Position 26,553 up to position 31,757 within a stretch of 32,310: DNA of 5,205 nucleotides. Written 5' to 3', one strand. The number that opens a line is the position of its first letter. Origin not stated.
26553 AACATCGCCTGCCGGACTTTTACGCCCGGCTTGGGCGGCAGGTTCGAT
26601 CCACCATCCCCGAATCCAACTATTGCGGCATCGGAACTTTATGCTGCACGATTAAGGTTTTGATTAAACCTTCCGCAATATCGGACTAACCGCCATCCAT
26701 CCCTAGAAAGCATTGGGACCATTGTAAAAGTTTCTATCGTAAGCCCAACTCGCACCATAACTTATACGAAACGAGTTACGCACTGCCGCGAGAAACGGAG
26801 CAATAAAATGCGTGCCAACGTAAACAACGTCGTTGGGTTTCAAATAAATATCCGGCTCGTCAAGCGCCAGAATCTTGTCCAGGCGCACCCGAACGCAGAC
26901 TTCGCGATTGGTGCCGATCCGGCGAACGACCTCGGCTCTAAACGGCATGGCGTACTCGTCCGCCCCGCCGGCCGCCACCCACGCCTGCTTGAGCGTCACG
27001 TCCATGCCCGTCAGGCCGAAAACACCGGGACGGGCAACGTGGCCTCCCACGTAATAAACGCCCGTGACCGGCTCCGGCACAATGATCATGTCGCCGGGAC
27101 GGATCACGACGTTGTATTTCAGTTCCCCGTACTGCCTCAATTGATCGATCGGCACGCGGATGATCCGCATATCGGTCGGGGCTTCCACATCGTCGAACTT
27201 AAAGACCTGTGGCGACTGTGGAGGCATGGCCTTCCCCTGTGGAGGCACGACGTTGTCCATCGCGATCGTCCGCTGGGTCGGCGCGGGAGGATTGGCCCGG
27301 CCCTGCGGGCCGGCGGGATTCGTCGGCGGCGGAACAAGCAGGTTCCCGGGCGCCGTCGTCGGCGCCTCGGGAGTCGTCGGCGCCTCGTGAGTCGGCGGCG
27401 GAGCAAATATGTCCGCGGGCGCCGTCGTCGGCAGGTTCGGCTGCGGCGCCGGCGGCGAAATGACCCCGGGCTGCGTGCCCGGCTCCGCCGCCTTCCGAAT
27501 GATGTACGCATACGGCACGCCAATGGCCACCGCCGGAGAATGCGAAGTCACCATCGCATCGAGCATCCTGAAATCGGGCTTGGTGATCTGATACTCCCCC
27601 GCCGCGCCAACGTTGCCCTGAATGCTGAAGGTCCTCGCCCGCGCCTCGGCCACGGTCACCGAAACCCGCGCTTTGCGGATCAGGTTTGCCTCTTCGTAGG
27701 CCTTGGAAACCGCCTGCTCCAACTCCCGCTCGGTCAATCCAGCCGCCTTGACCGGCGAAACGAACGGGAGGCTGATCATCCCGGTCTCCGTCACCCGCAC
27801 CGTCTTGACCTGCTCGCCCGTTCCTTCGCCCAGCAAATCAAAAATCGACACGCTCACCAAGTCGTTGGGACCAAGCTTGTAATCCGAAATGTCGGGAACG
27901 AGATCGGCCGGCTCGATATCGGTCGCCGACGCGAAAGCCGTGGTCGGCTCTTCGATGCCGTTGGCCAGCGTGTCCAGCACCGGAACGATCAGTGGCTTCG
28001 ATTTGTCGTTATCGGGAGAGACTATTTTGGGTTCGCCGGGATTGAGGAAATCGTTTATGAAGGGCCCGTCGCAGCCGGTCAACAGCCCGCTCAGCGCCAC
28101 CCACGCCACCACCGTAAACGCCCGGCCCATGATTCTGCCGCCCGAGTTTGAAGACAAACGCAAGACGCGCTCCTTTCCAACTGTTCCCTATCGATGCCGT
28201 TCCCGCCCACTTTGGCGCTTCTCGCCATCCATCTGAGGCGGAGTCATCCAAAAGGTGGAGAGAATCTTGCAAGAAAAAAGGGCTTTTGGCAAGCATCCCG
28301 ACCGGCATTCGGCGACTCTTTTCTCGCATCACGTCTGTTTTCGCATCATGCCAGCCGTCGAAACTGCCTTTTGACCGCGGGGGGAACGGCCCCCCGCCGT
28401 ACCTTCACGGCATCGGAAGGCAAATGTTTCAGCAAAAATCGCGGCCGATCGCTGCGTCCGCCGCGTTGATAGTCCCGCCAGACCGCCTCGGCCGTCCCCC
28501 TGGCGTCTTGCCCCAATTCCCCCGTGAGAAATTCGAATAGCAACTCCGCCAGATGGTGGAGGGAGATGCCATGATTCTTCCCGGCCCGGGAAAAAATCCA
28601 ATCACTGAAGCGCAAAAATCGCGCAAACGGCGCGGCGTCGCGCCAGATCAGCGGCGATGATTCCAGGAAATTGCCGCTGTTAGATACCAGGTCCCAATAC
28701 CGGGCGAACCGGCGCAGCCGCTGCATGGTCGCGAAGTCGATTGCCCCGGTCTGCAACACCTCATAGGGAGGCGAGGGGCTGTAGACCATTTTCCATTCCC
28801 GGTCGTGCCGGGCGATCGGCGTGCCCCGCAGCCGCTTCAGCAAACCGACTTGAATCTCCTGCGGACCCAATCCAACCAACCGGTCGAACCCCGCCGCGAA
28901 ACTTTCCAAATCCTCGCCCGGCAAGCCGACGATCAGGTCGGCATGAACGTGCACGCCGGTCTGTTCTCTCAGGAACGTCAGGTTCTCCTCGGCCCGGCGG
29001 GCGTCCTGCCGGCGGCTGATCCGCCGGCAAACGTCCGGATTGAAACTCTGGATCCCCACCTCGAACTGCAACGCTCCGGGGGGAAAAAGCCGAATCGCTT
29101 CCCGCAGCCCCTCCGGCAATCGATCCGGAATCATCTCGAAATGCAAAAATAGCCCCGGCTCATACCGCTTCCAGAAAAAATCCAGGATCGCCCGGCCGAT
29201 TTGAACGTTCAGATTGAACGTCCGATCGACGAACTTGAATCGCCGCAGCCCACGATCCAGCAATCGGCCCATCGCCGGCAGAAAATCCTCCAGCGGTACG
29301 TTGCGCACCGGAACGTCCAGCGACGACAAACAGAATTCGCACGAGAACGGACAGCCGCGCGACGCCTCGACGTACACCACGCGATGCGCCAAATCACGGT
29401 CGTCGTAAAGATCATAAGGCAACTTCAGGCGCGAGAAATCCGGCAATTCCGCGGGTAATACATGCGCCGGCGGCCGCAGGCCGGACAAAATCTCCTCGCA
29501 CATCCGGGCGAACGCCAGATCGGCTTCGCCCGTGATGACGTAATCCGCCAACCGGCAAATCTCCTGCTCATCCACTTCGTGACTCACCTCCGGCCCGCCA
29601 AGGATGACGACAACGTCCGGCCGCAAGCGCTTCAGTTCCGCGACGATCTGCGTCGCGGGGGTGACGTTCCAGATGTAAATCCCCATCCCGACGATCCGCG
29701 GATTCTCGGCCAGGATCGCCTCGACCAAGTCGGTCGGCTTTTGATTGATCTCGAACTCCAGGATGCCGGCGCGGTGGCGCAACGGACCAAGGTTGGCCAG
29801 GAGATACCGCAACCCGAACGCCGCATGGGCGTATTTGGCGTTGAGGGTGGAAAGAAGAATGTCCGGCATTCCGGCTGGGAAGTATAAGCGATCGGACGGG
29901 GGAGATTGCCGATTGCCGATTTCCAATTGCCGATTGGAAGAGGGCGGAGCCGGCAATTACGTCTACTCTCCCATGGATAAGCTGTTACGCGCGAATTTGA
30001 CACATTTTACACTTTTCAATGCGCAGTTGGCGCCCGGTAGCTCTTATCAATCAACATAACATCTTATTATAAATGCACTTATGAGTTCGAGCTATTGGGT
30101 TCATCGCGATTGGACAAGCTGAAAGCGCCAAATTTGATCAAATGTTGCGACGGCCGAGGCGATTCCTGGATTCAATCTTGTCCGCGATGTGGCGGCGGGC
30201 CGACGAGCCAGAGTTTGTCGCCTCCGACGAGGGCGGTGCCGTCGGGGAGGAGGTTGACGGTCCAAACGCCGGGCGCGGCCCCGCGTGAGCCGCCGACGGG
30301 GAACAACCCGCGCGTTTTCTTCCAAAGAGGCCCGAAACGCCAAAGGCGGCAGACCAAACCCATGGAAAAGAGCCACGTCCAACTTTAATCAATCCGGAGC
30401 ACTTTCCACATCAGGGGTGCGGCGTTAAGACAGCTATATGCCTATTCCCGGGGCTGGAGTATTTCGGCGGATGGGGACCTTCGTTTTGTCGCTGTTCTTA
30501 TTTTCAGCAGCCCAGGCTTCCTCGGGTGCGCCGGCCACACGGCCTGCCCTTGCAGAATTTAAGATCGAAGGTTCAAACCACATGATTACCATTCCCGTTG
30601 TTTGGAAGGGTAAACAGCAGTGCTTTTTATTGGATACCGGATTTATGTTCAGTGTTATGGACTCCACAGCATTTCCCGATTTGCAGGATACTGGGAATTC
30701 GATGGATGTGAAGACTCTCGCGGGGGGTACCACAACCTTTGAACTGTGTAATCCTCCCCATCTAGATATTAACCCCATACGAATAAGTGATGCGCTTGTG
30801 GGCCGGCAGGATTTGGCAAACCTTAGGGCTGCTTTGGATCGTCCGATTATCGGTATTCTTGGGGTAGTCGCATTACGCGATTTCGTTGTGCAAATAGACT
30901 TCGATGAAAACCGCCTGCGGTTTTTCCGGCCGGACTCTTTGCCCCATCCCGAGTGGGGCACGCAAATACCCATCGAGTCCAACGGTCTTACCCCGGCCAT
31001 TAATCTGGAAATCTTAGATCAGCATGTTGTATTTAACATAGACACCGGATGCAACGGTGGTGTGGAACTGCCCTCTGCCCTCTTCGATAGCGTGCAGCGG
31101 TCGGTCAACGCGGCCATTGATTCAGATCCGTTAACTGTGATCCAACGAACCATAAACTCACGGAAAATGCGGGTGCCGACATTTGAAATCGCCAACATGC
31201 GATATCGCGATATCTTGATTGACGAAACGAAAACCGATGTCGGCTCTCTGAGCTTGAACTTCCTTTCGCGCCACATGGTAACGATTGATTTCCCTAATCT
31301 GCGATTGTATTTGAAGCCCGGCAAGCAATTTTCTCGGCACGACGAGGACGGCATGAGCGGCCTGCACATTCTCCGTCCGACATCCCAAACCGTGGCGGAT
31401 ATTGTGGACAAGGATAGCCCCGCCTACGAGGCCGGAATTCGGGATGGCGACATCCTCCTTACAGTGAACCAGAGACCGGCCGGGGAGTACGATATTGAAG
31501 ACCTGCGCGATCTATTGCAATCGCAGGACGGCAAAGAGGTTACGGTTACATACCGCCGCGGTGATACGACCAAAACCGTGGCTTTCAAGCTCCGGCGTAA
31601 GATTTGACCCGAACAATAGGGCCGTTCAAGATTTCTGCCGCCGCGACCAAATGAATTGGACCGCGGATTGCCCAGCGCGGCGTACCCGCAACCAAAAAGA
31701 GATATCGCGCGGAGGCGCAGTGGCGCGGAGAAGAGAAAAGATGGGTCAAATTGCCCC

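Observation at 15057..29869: Lean, non-canonical exosortase/PEP-CTERM sorting-and-export operon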

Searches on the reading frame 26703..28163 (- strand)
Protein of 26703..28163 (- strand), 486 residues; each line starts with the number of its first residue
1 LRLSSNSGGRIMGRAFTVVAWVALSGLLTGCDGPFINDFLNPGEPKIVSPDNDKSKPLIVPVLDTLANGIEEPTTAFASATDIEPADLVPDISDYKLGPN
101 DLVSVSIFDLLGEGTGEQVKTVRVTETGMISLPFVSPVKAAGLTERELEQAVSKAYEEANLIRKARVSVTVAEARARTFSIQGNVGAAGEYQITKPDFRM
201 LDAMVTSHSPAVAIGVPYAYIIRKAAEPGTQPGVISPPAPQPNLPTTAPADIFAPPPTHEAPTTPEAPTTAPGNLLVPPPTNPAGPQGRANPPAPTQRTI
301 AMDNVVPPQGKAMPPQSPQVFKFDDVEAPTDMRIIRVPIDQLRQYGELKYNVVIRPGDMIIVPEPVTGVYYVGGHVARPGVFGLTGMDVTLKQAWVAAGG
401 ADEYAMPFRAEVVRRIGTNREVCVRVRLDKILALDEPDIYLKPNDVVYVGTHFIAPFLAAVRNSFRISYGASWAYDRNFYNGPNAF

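Call 3: search_protein_families(library=ncbifam, proteins=[window:26703-28163:-], max_evalue=0.001)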
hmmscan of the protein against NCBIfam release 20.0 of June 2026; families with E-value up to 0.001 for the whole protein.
window:26703-28163:- (486 aa): 4 families
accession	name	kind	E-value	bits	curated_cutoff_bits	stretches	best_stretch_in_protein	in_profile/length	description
TIGR03027.2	pepcterm_export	equivalog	2e-20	73.2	180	1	94-206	2-110/169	XrtA/PEP-CTERM system exopolysaccharide export protein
TIGR03028.1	EpsE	equivalog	4.4e-19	68.8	262.65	2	94-203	1-104/239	polysaccharide export protein EpsE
NF011658.0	PRK15078.1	subfamily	1.7e-14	53.4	333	2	93-205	83-199/380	polysaccharide export protein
NF041843.1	EpsY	equivalog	6.8e-13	48.3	320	1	93-204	51-154/211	exopolysaccharide export protein EpsY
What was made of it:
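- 26703..28163 (-): Core gene 1: Wza-like outer-membrane polysaccharide export (OPX) lipoprotein. It has a Pro-rich insert at about aa 215-310. The likely start is the TTG at 28163; the ATG at 28130 is the alternative. The best NCBIfam hit is TIGR03027 pepcterm_export, 73/180 (call 3).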

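Call 4: search_protein_families(library=pfam, proteins=[window:26703-28163:-], max_evalue=0.001)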
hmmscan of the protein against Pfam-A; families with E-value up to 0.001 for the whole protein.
window:26703-28163:- (486 aa): 2 families
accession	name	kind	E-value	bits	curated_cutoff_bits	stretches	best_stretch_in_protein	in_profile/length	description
PF02563.21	Poly_export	-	4.9e-16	59.1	28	1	93-171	5-76/77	Polysaccharide biosynthesis/export protein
PF22461.2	SLBB_2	-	3.6e-09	37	27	1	370-449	3-79/79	SLBB domain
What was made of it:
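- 26703..28163 (-): PF02563 59.1 bits, PF22461 37 bits (call 4).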

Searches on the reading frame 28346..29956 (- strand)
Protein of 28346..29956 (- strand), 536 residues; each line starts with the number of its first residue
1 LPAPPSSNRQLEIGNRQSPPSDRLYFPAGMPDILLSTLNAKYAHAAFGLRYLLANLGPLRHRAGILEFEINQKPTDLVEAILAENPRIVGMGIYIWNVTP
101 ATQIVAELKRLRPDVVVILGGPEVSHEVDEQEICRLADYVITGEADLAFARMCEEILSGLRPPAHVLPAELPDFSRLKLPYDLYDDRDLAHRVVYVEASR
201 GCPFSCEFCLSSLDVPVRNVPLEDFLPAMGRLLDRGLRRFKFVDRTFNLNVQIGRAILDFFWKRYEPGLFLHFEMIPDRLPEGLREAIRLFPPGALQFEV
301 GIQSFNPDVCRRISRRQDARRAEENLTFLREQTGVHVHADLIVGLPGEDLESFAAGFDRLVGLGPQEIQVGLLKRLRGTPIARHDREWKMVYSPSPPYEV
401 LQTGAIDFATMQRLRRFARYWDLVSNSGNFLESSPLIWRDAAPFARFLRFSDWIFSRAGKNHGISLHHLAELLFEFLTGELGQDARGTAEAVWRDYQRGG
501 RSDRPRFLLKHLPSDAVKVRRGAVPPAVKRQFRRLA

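Call 3: search_protein_families(library=ncbifam, proteins=[window:28346-29956:-], max_evalue=0.001)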
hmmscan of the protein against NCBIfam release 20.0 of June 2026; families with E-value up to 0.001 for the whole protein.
window:28346-29956:- (536 aa): 24 families
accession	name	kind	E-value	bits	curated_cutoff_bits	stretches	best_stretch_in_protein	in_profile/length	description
NF033712.0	B12_rSAM_KedN5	subfamily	2e-18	66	700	2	64-159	40-137/624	KedN5 family methylcobalamin-dependent radical SAM C-methyltransferase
TIGR04013.1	B12_SAM_MJ_1487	hypoth_equivalog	3.6e-17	62.3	251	1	68-242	25-202/382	TIGR04013 family B12-binding domain/radical SAM domain-containing protein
TIGR03975.1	rSAM_ocin_1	subfamily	5.3e-17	61.5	281.85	1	76-165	119-210/606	RiPP maturation radical SAM C-methyltransferase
TIGR04479.1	bcpD_PhpK_rSAM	subfamily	1e-14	53.9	600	2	178-382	227-428/504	PhpK family radical SAM P-methyltransferase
TIGR04107.1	rSAM_HutW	equivalog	2.3e-10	39.9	400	1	293-392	150-249/419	heme anaerobic degradation radical SAM methyltransferase ChuW/HutW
NF050148.1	rSAM_ApyD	equivalog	4.2e-10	38.7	750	1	179-351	185-354/645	RiPP biosynthesis radical SAM protein ApyD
TIGR00089.1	TIGR00089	subfamily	8e-09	34.8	251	1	276-382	230-337/429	MiaB/RimO family radical SAM methylthiotransferase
TIGR04014.1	B12_SAM_MJ_0865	equivalog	9.3e-08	31.3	360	1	108-384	85-357/434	methyl-coenzyme M reductase glutamine C-methyltransferase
TIGR00538.1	hemN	equivalog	9.6e-08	31.3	324.95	1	294-370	161-237/454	oxygen-independent coproporphyrinogen III oxidase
NF006067.1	PRK08208.1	equivalog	1e-07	31.2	380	1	299-389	153-243/427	STM4012 family radical SAM protein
TIGR03994.1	rSAM_HemZ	equivalog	1.5e-07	30.9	321.4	1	302-383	205-286/401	coproporphyrinogen dehydrogenase HemZ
TIGR03471.1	HpnJ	equivalog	6.7e-07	28.5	577.6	0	300-381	303-383/472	hopanoid biosynthesis associated radical SAM protein HpnJ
TIGR01212.1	TIGR01212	equivalog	2.6e-06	26.8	180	1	296-384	139-226/302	tRNA modification radical SAM protein MnmL/YtqA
TIGR04072.2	rSAM_ladder_B12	equivalog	4.5e-06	25.6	360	1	96-210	81-197/443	lipid biosynthesis B12-binding/radical SAM protein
NF033070.1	rSAM_AprD4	equivalog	6e-06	25.4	500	1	191-383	194-388/456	AprD4 family radical SAM diol-dehydratase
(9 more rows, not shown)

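Call 4: search_protein_families(library=pfam, proteins=[window:28346-29956:-], max_evalue=0.001)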
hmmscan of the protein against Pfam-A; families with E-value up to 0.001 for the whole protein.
window:28346-29956:- (536 aa): 3 families
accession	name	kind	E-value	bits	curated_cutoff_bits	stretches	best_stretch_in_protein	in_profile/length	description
PF04055.27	Radical_SAM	-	4e-16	60.1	29.5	1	197-354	2-160/166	Radical SAM superfamily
PF02310.24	B12-binding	-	1e-15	58.1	32.1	1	38-150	6-118/121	B12 binding domain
PF13311.11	DUF4080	-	3.4e-12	47.4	22.9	1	387-508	2-125/188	Protein of unknown function (DUF4080)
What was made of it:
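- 28346..29869 (-): Neighbour, not core: B12-binding radical SAM protein with a DUF4080 domain. Pfam domains (call 4).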

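Call 27: find_homologous_proteins(query=window:28346-29869:-, max_evalue=1e-20)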
Query window:28346-29869:- (507 aa): 8000 proteins with E <= 1e-20 among 8000 candidates; the best 120 are listed.
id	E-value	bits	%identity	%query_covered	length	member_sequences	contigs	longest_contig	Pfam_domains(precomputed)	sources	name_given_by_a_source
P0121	0.0e+0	1164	100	100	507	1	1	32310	PF04055.28,PF13311.12,PF02310.25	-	-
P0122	0.0e+0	1103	94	100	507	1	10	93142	PF04055.28,PF13311.12,PF02310.25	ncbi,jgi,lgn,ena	ncbi:MAG: DUF4080 domain-containing protein [Tepidisphaeraceae bacterium]|jgi:radical SAM superfamil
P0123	0.0e+0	1101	94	100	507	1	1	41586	PF04055.28,PF13311.12,PF02310.25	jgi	-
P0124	0.0e+0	1098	94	100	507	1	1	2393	PF04055.28,PF13311.12,PF02310.25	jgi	jgi:radical SAM superfamily enzyme YgiQ (UPF0313 family)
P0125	0.0e+0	1096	94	100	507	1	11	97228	PF04055.28,PF13311.12,PF02310.25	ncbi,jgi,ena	ncbi:MAG: DUF4080 domain-containing protein [Tepidisphaeraceae bacterium]|jgi:radical SAM superfamil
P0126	0.0e+0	1092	94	100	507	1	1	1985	PF04055.28,PF13311.12,PF02310.25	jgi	jgi:radical SAM superfamily enzyme YgiQ (UPF0313 family)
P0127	0.0e+0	1075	92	100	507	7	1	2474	PF04055.28,PF13311.12,PF02310.25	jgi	-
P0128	0.0e+0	1071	92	100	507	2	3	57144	PF04055.28,PF13311.12,PF02310.25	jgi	-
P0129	0.0e+0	1046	94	95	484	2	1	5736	PF04055.28,PF13311.12,PF02310.25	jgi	jgi:hypothetical protein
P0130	5.1e-286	968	81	100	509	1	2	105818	PF04055.28,PF13311.12,PF02310.25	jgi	jgi:radical SAM superfamily enzyme YgiQ (UPF0313 family)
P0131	3.8e-283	958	81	100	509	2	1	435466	PF04055.28,PF13311.12,PF02310.25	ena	-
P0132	4.5e-282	955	81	100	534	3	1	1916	PF04055.28,PF13311.12,PF02310.25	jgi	jgi:radical SAM superfamily enzyme YgiQ (UPF0313 family)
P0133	2.3e-281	952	81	100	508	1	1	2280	PF04055.28,PF13311.12,PF02310.25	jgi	-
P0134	7.1e-281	951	80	100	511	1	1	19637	PF04055.28,PF13311.12,PF02310.25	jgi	jgi:radical SAM superfamily enzyme YgiQ (UPF0313 family)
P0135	1.6e-280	949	80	100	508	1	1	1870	PF04055.28,PF13311.12,PF02310.25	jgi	-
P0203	2.0e-238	810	69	100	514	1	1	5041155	PF04055.28,PF13311.12,PF02310.25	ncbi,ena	-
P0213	4.4e-237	806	69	100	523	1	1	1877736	PF04055.28,PF13311.12,PF02310.25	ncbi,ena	-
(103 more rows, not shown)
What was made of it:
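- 28346..29869 (-): More than 8000 homologues at E<1e-20 (call 27).
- rSAM evolves much more slowly than the cassette and has more than 8000 homologues, as expected of an independent conserved gene (call 27).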

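Call 28: find_encoding_contigs(protein=P0203, flank=8000, max_places=2)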
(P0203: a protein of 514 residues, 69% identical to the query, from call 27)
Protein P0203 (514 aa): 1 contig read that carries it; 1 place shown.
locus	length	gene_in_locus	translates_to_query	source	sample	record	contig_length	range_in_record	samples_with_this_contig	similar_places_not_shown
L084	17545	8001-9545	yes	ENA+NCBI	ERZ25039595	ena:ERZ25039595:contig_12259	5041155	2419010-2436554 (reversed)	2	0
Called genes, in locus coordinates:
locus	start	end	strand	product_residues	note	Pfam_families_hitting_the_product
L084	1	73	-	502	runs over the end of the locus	PF06762:LMF1, PF25179:LMF1_C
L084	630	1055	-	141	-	PF13340:DUF4096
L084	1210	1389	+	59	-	PF07043:DUF1328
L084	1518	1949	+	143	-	PF00293:NUDIX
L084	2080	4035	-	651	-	-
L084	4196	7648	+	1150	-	PF24885:TPR_NPHP3 (weak), PF00515:TPR_1 (faint), PF13424:TPR_12 (weak), PF13424:TPR_12, PF13374:TPR_10 (weak), PF13424:TPR_12, PF12770:CHAT, PF17820:PDZ_6 (weak), +6 more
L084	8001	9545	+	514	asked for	PF02310:B12-binding, PF04055:Radical_SAM, PF13311:DUF4080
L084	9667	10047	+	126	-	PF10057:MpsC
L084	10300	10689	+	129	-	PF10057:MpsC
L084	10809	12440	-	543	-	-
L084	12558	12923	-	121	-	PF00857:Isochorismatase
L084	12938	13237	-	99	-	PF00857:Isochorismatase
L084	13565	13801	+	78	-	-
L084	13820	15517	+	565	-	PF00027:cNMP_binding, PF01946:Thi4 (faint), PF07992:Pyr_redox_2, PF00890:FAD_binding_2 (weak), PF13450:NAD_binding_8 (faint), PF13738:Pyr_redox_3 (faint)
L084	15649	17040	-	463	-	PF00501:AMP-binding (weak)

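Call 29: find_encoding_contigs(protein=P0213, flank=8000, max_places=2)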
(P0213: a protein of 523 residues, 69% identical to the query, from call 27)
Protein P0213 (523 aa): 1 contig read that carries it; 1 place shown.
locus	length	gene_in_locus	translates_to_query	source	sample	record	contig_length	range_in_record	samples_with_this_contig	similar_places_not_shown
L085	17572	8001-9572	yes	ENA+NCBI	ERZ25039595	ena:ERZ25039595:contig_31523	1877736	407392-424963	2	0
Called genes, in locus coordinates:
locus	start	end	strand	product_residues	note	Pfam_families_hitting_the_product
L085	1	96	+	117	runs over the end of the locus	PF08544:GHMP_kinases_C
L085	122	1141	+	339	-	PF02885:Glycos_trans_3N, PF00591:Glycos_transf_3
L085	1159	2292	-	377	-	PF02272:DHHA1, PF17768:RecJ_OB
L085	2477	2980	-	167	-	PF01368:DHH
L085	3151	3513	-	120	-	PF01934:HepT-like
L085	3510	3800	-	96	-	PF18765:Polbeta, PF01909:NTP_transf_2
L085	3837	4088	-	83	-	-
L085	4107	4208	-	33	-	-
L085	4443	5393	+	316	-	PF07228:SpoIIE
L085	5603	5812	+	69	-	-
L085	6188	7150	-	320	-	-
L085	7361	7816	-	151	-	-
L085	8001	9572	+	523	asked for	PF02310:B12-binding, PF04055:Radical_SAM, PF13311:DUF4080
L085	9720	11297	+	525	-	-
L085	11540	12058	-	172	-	PF13505:OMP_b-brl (faint)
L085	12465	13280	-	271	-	PF13507:GATase_5, PF07685:GATase_3 (weak)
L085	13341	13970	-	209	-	-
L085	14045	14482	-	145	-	-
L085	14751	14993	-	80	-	PF01197:Ribosomal_L31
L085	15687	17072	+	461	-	PF00682:HMGL-like, PF22617:HCS_D2, PF08502:LeuA_dimer (faint)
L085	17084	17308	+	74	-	PF08502:LeuA_dimer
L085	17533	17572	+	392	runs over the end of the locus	PF01255:Prenyltransf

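Call 42: search_solved_structures(query=window:28346-29869:-, max_evalue=0.001)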
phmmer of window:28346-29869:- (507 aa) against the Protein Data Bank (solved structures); distinct sequences matched with E-value up to 0.001: 7.
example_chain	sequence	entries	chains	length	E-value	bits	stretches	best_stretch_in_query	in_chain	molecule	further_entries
7kdx_A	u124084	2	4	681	1.2e-07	34.2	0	56-128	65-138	Methyltransferase TokK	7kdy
9n1b_A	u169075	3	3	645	8.2e-07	31.4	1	58-363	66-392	Radical SAM protein | Radical SAM enzyme CysS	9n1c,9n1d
1olt_A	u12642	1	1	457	9.1e-06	28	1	264-373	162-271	OXYGEN-INDEPENDENT COPROPORPHYRINOGEN III OXIDASE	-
6fd2_B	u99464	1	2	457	1.7e-05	27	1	164-359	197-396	Putative apramycin biosynthetic oxidoreductase 4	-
4jc0_A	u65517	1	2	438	2.2e-05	26.7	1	159-325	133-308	Ribosomal protein S12 methylthiotransferase RimO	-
9ccb_A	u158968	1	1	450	2.6e-05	26.5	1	151-321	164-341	Radical SAM core domain-containing protein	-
2qgq_A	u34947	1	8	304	3.8e-05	25.9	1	165-325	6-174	Protein TM_1862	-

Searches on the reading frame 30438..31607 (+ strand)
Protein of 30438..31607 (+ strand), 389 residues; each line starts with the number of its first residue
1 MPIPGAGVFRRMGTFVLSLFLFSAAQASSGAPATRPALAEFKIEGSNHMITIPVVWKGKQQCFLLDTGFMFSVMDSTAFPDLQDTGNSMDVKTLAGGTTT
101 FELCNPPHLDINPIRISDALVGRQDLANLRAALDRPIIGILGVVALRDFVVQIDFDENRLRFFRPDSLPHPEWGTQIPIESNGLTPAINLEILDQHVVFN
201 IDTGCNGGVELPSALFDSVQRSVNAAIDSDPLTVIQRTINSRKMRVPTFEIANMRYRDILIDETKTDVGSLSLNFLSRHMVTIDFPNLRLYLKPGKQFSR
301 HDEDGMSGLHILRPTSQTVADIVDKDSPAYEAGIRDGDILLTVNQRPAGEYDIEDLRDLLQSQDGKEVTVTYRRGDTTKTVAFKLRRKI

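Call 5: search_protein_families(library=ncbifam, proteins=[window:30438-31607:+], max_evalue=0.001)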
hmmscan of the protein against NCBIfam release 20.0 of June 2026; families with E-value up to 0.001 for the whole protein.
window:30438-31607:+ (389 aa): 10 families
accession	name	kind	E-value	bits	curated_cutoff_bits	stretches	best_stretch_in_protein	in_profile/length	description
TIGR00225.1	prc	subfamily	3.4e-08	32.9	218.6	1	319-388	65-134/335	C-terminal processing peptidase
TIGR02037.1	degP_htrA_DO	subfamily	1.3e-06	27.7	416.2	1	301-386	245-328/434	Do family serine endopeptidase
NF045589.1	Cterm_S41_CtpB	exception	1.8e-06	26.9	633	1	318-387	133-200/416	carboxyl-terminal processing protease CtpB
NF045590.1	Cterm_S41_CtpC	exception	2.1e-06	26.8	665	1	325-387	138-198/418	carboxyl-terminal processing protease CtpC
NF041199.1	trx7_PDZ_seleno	equivalog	2.4e-05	23.4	300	1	314-386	201-273/390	Trx7/PDZ domain-containing (seleno)protein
NF008147.1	PRK10898.1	equivalog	0.00027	20.2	408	1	321-381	284-343/352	outer membrane-stress sensor serine endopeptidase DegS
TIGR03900.1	prc_long_Delta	hypoth_equivalog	0.0004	18.5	660.95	1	318-388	154-223/973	MXAN_5808 family serine peptidase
NF008189.1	PRK10942.1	equivalog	0.00061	18.3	720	1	319-378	415-471/477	serine endoprotease DegP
NF045588.1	Cterm_S41_CtpA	exception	0.00062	18.8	625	1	325-388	133-196/401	carboxyl-terminal processing protease CtpA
NF041521.1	HhoA_HhoB_HtrA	equivalog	0.00065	19.1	450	1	317-384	265-330/335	HhoA/HhoB/HtrA family serine endopeptidase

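Call 6: search_protein_families(library=pfam, proteins=[window:30438-31607:+], max_evalue=0.001)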
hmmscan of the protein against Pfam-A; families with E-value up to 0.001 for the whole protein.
window:30438-31607:+ (389 aa): 3 families
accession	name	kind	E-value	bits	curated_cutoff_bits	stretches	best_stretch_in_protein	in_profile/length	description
PF17820.7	PDZ_6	-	9.3e-14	51.4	27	1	323-374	5-54/54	PDZ domain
PF13180.12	PDZ_2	-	7.3e-09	36.2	27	1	318-385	15-80/80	PDZ domain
PF13650.11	Asp_protease_2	-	7.7e-05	23.8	24.3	0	53-142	2-87/90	Aspartyl protease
